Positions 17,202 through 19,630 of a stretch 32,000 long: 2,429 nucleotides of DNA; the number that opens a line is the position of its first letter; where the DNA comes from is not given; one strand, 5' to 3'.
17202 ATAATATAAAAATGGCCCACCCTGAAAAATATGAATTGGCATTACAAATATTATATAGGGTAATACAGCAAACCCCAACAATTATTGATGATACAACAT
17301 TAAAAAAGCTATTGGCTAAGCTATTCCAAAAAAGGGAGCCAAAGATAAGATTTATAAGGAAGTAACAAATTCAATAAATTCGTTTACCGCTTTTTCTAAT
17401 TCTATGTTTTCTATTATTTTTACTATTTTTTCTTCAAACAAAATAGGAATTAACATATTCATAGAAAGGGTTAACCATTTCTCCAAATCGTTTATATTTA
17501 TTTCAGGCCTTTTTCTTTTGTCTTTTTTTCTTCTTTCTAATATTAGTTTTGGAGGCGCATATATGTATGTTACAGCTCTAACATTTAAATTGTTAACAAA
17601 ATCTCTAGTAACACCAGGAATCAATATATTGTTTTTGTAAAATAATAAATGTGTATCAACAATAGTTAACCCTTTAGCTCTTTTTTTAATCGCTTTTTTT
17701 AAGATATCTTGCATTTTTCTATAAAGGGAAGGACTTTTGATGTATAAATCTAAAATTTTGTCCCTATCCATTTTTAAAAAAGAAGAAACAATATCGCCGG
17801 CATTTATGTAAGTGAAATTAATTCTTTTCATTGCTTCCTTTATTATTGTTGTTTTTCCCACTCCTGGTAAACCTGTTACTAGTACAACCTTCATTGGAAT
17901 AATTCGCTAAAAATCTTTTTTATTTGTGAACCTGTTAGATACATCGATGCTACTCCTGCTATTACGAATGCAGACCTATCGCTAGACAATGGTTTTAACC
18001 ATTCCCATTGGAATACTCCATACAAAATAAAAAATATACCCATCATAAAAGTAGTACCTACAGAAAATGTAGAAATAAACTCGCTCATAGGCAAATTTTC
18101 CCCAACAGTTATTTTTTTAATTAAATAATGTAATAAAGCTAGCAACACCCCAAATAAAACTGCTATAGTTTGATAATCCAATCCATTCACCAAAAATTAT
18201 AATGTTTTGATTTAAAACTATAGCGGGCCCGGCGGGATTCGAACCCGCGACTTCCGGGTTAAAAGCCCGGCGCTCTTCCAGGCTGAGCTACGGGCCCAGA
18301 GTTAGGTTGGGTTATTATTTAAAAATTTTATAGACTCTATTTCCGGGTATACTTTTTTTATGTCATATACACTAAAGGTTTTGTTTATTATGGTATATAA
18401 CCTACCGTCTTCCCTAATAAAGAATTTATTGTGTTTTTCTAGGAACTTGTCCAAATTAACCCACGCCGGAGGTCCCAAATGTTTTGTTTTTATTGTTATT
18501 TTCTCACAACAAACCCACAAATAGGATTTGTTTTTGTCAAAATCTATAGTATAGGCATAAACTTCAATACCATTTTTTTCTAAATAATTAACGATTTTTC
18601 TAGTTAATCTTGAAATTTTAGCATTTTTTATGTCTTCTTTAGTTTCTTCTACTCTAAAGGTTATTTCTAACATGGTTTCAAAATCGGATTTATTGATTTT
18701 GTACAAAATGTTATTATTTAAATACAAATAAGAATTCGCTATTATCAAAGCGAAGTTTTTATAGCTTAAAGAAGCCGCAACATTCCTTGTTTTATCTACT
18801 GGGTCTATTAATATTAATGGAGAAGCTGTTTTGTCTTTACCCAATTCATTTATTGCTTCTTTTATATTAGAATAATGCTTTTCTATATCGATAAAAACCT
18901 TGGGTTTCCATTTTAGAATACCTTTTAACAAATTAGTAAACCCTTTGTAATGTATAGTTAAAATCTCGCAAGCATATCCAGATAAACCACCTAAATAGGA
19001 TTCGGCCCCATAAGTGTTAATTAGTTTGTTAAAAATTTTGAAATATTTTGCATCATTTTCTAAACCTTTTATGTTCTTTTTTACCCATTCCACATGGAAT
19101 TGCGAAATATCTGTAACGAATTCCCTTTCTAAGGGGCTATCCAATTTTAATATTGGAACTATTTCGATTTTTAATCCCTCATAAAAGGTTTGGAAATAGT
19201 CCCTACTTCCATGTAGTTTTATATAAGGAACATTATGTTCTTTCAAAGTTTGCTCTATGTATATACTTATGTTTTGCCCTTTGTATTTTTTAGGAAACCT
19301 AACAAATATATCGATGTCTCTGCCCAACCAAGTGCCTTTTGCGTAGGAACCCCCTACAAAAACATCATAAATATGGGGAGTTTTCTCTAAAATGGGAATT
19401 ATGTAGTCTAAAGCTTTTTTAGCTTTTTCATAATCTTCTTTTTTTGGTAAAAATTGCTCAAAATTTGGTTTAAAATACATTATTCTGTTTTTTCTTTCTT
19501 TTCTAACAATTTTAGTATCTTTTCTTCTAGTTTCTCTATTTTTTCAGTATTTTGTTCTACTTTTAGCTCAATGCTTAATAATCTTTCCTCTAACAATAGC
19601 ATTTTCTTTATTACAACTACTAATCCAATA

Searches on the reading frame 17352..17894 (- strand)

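Call 60: search_protein_families(library=pfam, proteins=[window:17352-17894:-], max_evalue=0.001)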
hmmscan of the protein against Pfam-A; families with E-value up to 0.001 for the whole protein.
window:17352-17894:- (180 aa): 7 families
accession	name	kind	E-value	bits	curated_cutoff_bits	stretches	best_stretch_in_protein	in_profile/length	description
PF13207.12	AAA_17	-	5.9e-25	88.6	27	1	7-137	1-135/136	AAA domain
PF13238.12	AAA_18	-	2.5e-11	44.6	29.4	1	4-135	1-121/128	AAA domain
PF13671.12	AAA_33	-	2.3e-06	28.4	27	1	3-126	1-118/143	AAA domain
PF00004.35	AAA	-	1.6e-05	25.8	21.2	1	4-51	1-50/131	ATPase family associated with various cellular activities (AAA)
PF01202.28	SKI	-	1.8e-05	25.4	22.1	1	10-177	1-158/159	Shikimate kinase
PF13191.12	AAA_16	-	0.00029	21.8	32.6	1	3-26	26-49/167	AAA ATPase domain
PF13173.12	AAA_14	-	0.00081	19.8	27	0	2-53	3-56/129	AAA domain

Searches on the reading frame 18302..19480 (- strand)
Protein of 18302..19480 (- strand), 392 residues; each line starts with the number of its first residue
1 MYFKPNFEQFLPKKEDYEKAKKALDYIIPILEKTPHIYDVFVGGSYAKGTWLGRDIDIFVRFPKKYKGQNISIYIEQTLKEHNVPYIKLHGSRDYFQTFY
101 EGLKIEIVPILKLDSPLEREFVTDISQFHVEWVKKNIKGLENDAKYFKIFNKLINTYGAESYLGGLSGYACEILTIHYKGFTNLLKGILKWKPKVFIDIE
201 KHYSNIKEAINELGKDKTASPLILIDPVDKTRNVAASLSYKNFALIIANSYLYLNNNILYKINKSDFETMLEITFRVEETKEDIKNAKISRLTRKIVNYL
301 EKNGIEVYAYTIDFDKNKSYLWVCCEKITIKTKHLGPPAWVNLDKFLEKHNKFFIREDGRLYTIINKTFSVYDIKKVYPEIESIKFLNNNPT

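Call 60: search_protein_families(library=pfam, proteins=[window:18302-19480:-], max_evalue=0.001)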
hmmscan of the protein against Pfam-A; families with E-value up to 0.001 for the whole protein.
window:18302-19480:- (392 aa): 4 families
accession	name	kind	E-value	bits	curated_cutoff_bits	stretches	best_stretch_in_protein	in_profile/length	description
PF09249.16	tRNA_NucTransf2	-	3.1e-32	111.6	27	1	142-257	1-107/113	tRNA nucleotidyltransferase, second domain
PF01909.29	NTP_transf_2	-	3.5e-08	34.2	21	1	31-95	8-73/93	Nucleotidyltransferase domain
PF21133.2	CAA_C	-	4.1e-07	30.2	22.2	1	269-367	4-107/144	CCA-adding enzyme, C-terminal domain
PF18765.7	Polbeta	-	1.9e-05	25.1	26.9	1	27-82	3-58/93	Polymerase beta, Nucleotidyltransferase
